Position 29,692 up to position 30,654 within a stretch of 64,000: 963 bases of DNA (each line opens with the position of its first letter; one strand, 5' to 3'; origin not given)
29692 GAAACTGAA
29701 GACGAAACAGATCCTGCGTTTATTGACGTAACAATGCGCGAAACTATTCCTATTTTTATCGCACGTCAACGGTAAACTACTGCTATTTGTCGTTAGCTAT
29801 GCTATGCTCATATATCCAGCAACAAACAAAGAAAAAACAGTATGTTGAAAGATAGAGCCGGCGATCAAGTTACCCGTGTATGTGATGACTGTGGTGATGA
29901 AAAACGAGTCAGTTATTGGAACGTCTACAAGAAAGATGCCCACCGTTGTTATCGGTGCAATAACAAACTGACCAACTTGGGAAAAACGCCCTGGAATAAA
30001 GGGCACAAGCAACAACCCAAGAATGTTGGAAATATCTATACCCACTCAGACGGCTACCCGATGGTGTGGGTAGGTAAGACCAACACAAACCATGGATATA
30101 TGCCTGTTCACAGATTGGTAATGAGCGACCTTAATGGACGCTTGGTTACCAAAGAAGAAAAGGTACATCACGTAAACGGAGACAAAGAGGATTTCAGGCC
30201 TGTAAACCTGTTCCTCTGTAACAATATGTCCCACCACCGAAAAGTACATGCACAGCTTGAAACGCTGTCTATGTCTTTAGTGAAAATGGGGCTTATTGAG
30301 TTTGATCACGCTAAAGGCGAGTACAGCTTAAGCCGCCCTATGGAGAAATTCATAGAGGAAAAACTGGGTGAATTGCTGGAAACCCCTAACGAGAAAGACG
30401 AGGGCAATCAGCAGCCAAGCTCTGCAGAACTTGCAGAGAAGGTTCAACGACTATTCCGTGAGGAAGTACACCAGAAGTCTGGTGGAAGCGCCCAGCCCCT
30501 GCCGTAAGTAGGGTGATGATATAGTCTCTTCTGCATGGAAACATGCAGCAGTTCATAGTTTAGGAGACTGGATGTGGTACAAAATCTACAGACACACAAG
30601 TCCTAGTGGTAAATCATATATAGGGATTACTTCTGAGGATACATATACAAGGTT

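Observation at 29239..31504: thyX interrupted by a 1.3-kb insert with tandem HNH and GIY-YIG homing endonucleases, plus an in-frame ~100-aa insertion in the N-terminal part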

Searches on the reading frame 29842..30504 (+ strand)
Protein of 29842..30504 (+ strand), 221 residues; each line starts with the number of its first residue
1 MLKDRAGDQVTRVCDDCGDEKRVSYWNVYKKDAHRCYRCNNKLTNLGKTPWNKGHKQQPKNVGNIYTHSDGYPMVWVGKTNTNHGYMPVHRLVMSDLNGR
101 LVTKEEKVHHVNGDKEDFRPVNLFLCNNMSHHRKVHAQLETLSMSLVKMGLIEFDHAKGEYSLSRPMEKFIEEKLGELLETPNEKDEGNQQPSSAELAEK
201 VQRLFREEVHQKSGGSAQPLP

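Call 6: search_protein_families(library=pfam, proteins=[window:29842-30504:+], max_evalue=1)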
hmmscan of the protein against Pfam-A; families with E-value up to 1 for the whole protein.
window:29842-30504:+ (221 aa): 4 families
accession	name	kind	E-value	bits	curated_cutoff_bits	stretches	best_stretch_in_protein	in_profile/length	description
PF13392.12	HNH_3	-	1.8e-08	34.3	24.8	1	89-132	3-45/46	HNH endonuclease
PF20120.5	DUF6510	-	0.026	14.8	26.4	1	11-50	26-68/86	Family of unknown function (DUF6510)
PF21980.2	MksE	-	0.067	14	27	1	131-173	119-161/163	Condensin complex protein MksE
PF13408.12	Zn_ribbon_recom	-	0.65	10.9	25.3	0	13-45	7-35/58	Recombinase zinc beta ribbon domain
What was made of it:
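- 29842..30507 (+): HNH homing-endonuclease gene (221 aa: zinc ribbon plus HNH_3). Its last ~224 nt are also ribozyme core (start of the Rfam core match through P8). Pfam HNH_3 (call 6).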

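Call 27: search_dna_similar(query=window:29842-30504:+, collection=phages, mode=protein, max_rows=30, max_evalue=0.00001)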
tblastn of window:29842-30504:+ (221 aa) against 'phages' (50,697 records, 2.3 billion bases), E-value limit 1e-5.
Records with a match: 33; places in all: 33; records where one place covers at least 80% of the query: 9.
Best place of each record, by identity: >=99% 5; <60% 28.
By first word of the organism name: Mycobacterium 24; Alteromonas 5; Vibrio 4.
By host as written in the record: Mycobacterium smegmatis mc2 155 21; Alteromonas macleodii str. 'Balearic Sea AD45' 5; Mycobacterium smegmatis mc#155 3; Vibrio splendidus 2; Vibrio sp. 2.
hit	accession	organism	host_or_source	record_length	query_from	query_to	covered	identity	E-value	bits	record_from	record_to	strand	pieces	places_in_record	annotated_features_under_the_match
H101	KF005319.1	Alteromonas phage vB_AmaP_AD45-P4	Alteromonas macleodii str. 'Balearic ...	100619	1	221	100%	100.0%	1e-149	465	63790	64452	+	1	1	hypothetical protein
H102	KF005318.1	Alteromonas phage vB_AmaP_AD45-P3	Alteromonas macleodii str. 'Balearic ...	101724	1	221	100%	100.0%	1e-149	465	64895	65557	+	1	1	hypothetical protein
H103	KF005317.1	Alteromonas phage vB_AmaP_AD45-P1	Alteromonas macleodii str. 'Balearic ...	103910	1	221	100%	100.0%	1e-149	465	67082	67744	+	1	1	hypothetical protein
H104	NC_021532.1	Alteromonas phage vB_AmaP_AD45-P1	Alteromonas macleodii str. 'Balearic ...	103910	1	221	100%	100.0%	1e-149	465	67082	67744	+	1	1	HNH endonuclease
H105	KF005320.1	Alteromonas phage vB_AmaP_AD45-P2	Alteromonas macleodii str. 'Balearic ...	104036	1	221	100%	100.0%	1e-149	465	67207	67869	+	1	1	hypothetical protein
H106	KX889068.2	Vibrio phage vB_VspP_pVa5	Vibrio splendidus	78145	14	193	81%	31.1%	3e-15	79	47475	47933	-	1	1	thymidilate synthase protein | HNH endonuclease protein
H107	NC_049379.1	Vibrio phage vB_VspP_pVa5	Vibrio splendidus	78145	14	193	81%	31.1%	3e-15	79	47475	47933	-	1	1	thymidylate synthase | HNH endonuclease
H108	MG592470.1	Vibrio phage 1.097.O._10N.286.49.B3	Vibrio sp.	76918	14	193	81%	29.4%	2e-12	71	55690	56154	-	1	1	hypothetical protein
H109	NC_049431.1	Vibrio phage 1.097.O._10N.286.49.B3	Vibrio sp.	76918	14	193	81%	29.4%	2e-12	71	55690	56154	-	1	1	HNH endonuclease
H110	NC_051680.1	Mycobacterium phage Mantra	Mycobacterium smegmatis mc2 155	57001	4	131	58%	31.3%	2e-6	54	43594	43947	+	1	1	64: methyltransferase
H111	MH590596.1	Mycobacterium phage Mantra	Mycobacterium smegmatis mc2 155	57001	4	131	58%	31.3%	2e-6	54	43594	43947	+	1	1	64: hypothetical protein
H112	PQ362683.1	Mycobacterium phage Totinger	Mycobacterium smegmatis mc2 155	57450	4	131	58%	31.3%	2e-6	54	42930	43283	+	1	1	66: DNA methyltransferase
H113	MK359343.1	Mycobacterium phage Pollywog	Mycobacterium smegmatis mc2 155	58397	6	131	57%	31.5%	5e-8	58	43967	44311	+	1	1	67: DNA methylase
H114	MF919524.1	Mycobacterium phage MISSy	Mycobacterium smegmatis mc2 155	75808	6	131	57%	31.5%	5e-8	58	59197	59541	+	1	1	DNA methylase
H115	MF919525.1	Mycobacterium phage Murica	Mycobacterium smegmatis mc2 155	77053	6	131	57%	31.5%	5e-8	58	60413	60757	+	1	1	DNA methylase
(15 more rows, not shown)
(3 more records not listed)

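Call 28: get_annotated_region(hit=H109, flank=1800)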
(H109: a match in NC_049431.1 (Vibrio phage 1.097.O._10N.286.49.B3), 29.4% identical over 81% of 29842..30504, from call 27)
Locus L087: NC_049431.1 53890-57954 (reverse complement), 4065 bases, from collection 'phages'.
description: Vibrio phage 1.097.O._10N.286.49.B3, partial genome.
organism: Vibrio phage 1.097.O._10N.286.49.B3 (NCBI taxid 1881383)
taxonomy: Viruses; Duplodnaviria; Heunggongvirae; Uroviricota; Caudoviricetes; Schitoviridae; Pontosvirinae; Dorisvirus; Dorisvirus 49B3
host: Vibrio sp.; source: iron chloride precipitation of 0.2um-filtered seawater, resuspended in oxalate solution; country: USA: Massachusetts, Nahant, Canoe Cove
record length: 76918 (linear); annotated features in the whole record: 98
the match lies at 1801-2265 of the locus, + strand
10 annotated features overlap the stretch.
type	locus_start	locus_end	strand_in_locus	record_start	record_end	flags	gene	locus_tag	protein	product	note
CDS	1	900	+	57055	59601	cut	-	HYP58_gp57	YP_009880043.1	DNA polymerase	NVP1097O_57; aclame_best_match:protein:vir:95863; tara_best_match:OM-RGC.v1.000269437; ...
CDS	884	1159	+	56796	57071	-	-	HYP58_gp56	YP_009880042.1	hypothetical protein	NVP1097O_56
CDS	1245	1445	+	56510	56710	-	-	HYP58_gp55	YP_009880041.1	TMhelix containing protein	NVP1097O_55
CDS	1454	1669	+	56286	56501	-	-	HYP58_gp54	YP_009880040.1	thymidylate synthase complementing protein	NVP1097O_54; aclame_best_match:protein:vir:2607; tara_best_match:OM-RGC.v1.013729159; cvp_best_match:CAMPEP_0000020136; ...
CDS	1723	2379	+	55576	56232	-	-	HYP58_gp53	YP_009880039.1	HNH endonuclease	NVP1097O_53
CDS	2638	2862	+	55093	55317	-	-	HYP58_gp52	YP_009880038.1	thymidylate synthase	NVP1097O_52; aclame_best_match:protein:vir:95482; tara_best_match:OM-RGC.v1.015585201; ...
CDS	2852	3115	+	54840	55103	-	-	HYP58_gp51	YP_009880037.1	hypothetical protein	NVP1097O_51; tara_best_match:OM-RGC.v1.031556504; cvp_best_match:NCBI_PEP_318064636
CDS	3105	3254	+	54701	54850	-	-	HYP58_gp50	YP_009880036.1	coil containing protein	NVP1097O_50; cvp_best_match:CAMPEP_0000020394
CDS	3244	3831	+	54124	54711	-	-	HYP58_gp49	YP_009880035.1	hypothetical protein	NVP1097O_49; tara_best_match:OM-RGC.v1.017474832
CDS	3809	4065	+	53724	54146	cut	-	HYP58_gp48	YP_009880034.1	MazG-like pyrophosphatase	NVP1097O_48; tara_best_match:OM-RGC.v1.025429466; cvp_best_match:CAMPEP_0000020072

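Call 35: find_related_loci(query=window:29842-30504:+, collection=viral_contigs, flank=2500)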
Query window:29842-30504:+ (221 aa) in viral_contigs; peptide patterns used: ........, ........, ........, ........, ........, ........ (x = any residue, [..] = any of these).
15 stretches matched a pattern; 11 encode a relative of the query (tblastn E <= 1e-3); 11 distinct loci.
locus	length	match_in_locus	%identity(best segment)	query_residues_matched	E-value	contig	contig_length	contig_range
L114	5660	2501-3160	92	1-220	2e-137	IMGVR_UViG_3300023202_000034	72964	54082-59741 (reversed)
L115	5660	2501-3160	86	1-220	2e-133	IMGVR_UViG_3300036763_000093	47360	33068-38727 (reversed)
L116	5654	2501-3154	63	1-218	3e-95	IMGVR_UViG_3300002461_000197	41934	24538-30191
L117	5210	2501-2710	41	62-125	7e-10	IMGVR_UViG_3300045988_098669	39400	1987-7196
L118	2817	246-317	79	174-197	2e-6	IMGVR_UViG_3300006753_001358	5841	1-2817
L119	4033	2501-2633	95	175-220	2e-8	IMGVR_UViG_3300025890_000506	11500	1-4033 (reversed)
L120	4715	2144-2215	75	174-197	4e-6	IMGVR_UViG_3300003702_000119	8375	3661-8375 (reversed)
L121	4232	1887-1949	81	177-197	5e-6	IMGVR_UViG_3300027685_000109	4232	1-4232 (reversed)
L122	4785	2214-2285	71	174-197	7e-5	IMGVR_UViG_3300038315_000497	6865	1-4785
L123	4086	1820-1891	71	174-197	1e-4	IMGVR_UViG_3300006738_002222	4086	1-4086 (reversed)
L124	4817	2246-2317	71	174-197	1e-4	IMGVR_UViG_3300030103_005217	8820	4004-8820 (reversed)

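Call 88: search_protein_families(library=ncbifam, proteins=[window:29842-30504:+], max_evalue=0.01)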
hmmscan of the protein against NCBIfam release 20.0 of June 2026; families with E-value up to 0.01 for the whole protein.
window:29842-30504:+ (221 aa): 0 families

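Call 89: search_protein_families(library=phrogs, proteins=[window:29842-30504:+], max_evalue=0.00001)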
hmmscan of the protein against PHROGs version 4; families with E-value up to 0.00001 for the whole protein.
window:29842-30504:+ (221 aa): 9 families
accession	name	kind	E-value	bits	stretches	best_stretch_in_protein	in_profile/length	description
phrog_19902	-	DNA, RNA and nucleotide metabolism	2.9e-141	469.5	1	1-221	1-221/221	HNH endonuclease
phrog_20891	-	DNA, RNA and nucleotide metabolism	1.3e-14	55.3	1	9-127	87-194/219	HNH endonuclease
phrog_7545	-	DNA, RNA and nucleotide metabolism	1e-11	46.3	1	55-140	51-137/160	HNH endonuclease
phrog_21964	-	DNA, RNA and nucleotide metabolism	5e-11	43.7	1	28-140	107-216/244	HNH endonuclease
phrog_10730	-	DNA, RNA and nucleotide metabolism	1.7e-10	42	1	68-155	72-159/234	HNH endonuclease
phrog_14913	-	DNA, RNA and nucleotide metabolism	4.7e-09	37.5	1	62-154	15-109/149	HNH endonuclease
phrog_959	-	DNA, RNA and nucleotide metabolism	2.1e-08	35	1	64-132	36-103/138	HNH endonuclease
phrog_1891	-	DNA, RNA and nucleotide metabolism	1.5e-06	28.8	1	47-151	126-228/255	HNH endonuclease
phrog_15471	-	DNA, RNA and nucleotide metabolism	5e-06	27.5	1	76-138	19-83/183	HNH endonuclease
